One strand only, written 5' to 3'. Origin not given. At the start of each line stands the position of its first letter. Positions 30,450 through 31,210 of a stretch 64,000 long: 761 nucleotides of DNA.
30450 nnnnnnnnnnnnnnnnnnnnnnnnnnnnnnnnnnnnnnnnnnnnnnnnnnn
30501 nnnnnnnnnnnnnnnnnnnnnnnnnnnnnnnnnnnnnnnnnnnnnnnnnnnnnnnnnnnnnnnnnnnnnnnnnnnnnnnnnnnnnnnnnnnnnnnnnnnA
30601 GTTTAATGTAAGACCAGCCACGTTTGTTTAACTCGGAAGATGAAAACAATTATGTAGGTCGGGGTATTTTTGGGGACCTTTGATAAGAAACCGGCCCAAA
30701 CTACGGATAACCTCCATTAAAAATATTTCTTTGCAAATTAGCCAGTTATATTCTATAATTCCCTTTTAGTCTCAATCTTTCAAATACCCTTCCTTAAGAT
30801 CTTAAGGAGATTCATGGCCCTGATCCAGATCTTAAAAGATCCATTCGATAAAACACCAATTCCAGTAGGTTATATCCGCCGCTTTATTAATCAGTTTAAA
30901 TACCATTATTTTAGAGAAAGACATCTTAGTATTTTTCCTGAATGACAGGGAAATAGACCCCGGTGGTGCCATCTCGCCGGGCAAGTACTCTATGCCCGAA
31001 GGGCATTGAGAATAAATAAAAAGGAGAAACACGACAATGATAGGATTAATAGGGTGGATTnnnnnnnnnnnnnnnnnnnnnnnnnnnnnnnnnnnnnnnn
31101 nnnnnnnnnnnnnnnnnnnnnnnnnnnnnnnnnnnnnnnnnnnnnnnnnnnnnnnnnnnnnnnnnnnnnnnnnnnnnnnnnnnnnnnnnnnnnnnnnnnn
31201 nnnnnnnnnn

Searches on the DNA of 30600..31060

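Call 32: search_rna_families(source=window, start=30600, end=31060, threshold=evalue, max_evalue=10)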
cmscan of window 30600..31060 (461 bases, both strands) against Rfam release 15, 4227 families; matches with E-value up to 10: 3.
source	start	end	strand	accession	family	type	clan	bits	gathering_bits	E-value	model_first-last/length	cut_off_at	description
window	30966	31013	-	RF01336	CRISPR-DR23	Gene; CRISPR;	-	16.4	45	2.4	1-36/36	no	CRISPR RNA direct repeat element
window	30680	30771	-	RF02641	Spy490483c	Gene; sRNA;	-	14.5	65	8.7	1-98/98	no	S. pyogenes small RNA Spy490483c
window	30698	30709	+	RF03010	mcrA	Gene; sRNA;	-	10.8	57.6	3.7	1-51/51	no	mcrA RNA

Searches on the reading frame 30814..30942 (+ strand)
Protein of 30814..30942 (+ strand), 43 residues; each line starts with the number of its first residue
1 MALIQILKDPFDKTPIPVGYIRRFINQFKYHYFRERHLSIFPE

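Call 73: search_protein_families(library=pfam, proteins=[window:30814-30942:+], max_evalue=1)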
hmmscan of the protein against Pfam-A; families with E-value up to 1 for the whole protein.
seq(43 aa): 0 families

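Call 74: search_protein_families(library=ncbifam, proteins=[window:30814-30942:+], max_evalue=1)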
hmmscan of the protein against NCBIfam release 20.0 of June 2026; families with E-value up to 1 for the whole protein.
seq(43 aa): 0 families
